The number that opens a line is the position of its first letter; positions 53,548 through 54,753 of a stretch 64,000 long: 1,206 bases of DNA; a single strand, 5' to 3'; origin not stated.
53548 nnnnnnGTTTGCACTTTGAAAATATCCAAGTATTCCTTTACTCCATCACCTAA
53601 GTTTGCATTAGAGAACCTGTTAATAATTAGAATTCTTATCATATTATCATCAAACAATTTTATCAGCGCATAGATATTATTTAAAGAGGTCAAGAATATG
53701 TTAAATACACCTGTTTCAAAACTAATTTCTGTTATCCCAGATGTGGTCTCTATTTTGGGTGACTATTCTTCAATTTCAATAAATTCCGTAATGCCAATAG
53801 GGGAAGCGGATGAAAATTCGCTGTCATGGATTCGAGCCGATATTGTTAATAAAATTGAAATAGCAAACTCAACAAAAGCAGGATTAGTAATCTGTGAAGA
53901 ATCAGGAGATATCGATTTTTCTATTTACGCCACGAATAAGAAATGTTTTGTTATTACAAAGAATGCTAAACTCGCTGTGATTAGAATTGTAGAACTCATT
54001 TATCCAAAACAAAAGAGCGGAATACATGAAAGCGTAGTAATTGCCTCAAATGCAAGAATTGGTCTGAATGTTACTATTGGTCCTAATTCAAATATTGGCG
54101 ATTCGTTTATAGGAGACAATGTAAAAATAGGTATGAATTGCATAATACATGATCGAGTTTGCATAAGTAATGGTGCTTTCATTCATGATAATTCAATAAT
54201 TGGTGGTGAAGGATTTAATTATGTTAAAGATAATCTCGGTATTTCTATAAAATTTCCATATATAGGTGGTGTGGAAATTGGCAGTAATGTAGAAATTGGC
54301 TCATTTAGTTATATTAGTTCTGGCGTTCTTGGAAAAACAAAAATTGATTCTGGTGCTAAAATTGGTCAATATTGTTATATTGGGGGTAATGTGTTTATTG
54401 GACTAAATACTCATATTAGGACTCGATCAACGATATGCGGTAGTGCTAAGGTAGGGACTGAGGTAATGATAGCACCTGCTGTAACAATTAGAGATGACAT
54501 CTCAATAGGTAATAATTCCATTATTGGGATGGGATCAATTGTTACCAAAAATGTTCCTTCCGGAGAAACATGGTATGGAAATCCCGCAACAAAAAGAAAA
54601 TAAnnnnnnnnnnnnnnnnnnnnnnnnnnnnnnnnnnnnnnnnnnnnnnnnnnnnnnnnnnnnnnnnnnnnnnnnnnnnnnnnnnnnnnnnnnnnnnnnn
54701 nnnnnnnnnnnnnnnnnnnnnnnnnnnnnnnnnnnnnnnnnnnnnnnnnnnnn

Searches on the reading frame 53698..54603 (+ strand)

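Call 75: search_protein_families(library=pfam, proteins=[window:53698-54603:+], max_evalue=0.0001)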
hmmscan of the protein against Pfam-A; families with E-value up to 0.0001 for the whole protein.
window:53698-54603:+ (301 aa): 4 families
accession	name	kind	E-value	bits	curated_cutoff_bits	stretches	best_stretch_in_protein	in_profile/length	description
PF00132.30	Hexapep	-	6.7e-23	79.8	27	2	250-284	2-36/36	Bacterial transferase hexapeptide (six repeats)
PF25084.1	LbH_EIF2B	-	8.8e-15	55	54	2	101-168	4-70/105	EIF2B subunit epsilon LbH domain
PF25087.1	GMPPB_C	-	1.5e-07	31.5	39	0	124-165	4-46/110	GMPPB C-terminal domain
PF14602.12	Hexapep_2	-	8.3e-05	22.7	27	0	268-284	18-34/34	Hexapeptide repeat of succinyl-transferase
